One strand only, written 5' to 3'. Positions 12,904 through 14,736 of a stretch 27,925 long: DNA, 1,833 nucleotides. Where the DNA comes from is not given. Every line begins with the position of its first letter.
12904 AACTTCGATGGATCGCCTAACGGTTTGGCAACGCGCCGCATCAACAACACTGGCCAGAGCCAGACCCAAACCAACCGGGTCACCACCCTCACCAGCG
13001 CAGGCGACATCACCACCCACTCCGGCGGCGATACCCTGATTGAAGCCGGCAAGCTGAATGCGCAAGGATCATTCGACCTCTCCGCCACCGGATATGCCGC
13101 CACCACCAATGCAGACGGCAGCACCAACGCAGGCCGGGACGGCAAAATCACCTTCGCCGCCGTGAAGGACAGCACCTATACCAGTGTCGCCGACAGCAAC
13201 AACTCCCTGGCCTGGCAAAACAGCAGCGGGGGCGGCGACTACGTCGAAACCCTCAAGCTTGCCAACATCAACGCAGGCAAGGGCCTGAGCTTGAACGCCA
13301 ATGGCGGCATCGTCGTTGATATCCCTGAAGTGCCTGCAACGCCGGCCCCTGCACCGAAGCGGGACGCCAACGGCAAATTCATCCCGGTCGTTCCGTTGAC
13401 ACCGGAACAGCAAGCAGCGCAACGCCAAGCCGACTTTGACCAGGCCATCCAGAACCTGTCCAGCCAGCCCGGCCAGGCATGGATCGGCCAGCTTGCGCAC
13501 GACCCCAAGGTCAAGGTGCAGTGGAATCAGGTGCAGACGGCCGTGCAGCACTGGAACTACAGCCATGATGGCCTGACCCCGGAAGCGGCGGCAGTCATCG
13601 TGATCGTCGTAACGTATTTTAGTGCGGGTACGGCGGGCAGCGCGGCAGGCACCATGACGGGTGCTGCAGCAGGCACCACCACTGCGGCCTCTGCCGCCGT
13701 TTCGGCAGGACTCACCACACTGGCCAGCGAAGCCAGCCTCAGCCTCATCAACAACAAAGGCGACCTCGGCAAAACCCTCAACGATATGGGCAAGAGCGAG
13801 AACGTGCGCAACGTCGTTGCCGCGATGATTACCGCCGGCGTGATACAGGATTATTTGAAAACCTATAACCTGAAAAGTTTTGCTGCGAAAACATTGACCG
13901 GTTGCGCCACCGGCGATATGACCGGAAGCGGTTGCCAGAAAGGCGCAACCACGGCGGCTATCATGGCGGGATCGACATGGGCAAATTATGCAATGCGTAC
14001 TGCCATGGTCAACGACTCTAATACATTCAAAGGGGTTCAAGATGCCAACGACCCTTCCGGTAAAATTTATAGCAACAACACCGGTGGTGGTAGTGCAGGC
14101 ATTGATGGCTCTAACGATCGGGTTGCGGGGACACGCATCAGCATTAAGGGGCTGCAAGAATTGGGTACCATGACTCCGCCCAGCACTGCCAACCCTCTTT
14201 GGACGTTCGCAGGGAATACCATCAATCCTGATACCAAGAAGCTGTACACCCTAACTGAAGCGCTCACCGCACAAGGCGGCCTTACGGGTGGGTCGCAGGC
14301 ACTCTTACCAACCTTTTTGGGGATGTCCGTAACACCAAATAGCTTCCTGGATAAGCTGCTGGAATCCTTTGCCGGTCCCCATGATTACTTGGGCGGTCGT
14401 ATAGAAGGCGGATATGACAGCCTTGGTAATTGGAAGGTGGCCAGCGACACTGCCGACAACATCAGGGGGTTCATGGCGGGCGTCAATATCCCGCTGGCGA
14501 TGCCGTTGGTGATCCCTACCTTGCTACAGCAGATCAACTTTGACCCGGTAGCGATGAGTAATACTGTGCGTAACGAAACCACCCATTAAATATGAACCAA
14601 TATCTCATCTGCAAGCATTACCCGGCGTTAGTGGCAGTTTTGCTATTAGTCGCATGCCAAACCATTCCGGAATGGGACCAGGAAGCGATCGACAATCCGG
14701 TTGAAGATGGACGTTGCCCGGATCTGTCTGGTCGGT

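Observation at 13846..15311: CDI-type exoprotein with an unassignable, non-VENN C-terminal module coupled to a lipoprotein gene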

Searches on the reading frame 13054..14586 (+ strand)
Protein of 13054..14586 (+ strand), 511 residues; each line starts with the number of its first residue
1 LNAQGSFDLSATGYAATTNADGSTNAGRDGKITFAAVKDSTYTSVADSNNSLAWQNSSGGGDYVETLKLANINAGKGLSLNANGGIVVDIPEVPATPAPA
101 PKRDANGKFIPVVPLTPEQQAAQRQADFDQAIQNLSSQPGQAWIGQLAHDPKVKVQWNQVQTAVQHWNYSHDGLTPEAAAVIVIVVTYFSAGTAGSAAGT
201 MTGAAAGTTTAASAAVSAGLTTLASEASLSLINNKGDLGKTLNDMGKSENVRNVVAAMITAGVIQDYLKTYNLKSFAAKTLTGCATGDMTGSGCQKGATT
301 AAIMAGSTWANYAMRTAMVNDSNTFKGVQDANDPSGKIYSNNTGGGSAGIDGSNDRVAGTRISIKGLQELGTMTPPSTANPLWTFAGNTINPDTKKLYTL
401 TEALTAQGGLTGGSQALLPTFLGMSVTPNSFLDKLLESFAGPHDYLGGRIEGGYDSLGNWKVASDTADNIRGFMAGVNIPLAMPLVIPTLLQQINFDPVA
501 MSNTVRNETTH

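Call 9: search_protein_families(library=pfam, proteins=[window:13054-14586:+], max_evalue=10)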
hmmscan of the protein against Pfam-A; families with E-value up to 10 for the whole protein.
window:13054-14586:+ (511 aa): 2 families
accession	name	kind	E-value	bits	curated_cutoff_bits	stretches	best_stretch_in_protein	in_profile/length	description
PF04830.18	DUF637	-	3.9e-14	53.2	26.6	1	215-318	1-86/168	Possible hemagglutinin (DUF637)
PF05029.18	TIMELESS_C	-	0.14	12.8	23.8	1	105-135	30-63/88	Timeless PAB domain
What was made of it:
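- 13696..13968 (+): DUF637-like pre-toxin region (aa 1914-2004), ending in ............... instead of VENN. The Pfam DUF637 match spans aa 1914-2017 and covers profile positions 1-86 of 168 (call 9).
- On CDI (CdiB/CdiA/CdiI) two-partner-secretion toxin systems: DUF637 matches only profile positions 1-86 of 168 (call 9).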

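Call 10: search_solved_structures(query=window:13054-14586:+, max_evalue=10)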
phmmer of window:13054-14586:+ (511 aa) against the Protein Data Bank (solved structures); distinct sequences matched with E-value up to 10: 7.
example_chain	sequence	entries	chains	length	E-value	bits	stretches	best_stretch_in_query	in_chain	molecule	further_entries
5f38_B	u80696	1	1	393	0.43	12.9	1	188-227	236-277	Acetyl-CoA acetyltransferase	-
5f38_A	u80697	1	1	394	0.43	12.9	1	188-227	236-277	Acetyl-CoA acetyltransferase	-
5f38_D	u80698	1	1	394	0.46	12.8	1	188-227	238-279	Acetyl-CoA acetyltransferase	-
5f0v_A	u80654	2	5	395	0.46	12.8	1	188-227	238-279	Acetyl-CoA acetyltransferase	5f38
4wys_A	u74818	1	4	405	0.51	12.6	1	188-227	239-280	Acetyl-CoA acetyltransferase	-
4xht_A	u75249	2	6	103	0.75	12.1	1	98-140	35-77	Protein timeless homolog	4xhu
4xhw_A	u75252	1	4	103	1.2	11.3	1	102-140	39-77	Protein timeless homolog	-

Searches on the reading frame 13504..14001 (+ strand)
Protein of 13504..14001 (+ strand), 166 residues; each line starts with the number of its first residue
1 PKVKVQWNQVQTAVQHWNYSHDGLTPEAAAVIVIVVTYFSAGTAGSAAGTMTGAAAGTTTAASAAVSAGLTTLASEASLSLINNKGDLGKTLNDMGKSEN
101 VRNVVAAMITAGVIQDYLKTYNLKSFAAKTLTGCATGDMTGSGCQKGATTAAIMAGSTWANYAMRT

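Call 42: find_homologous_proteins(query=window:13504-14001:+)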
Query window:13504-14001:+ (166 aa): 3 proteins with E <= 0.001 among 2199 candidates.
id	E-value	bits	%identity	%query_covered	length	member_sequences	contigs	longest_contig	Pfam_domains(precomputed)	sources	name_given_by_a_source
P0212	4.0e-68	246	75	96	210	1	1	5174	PF04830.19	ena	-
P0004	2.6e-39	153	72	63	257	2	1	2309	PF04830.19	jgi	jgi:filamentous hemagglutinin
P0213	5.6e-4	38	35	42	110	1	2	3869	PF04830.19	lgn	-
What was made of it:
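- Tried and rejected: It returned only 3 proteins, so polymorphism was shown through fetched loci instead (call 42).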
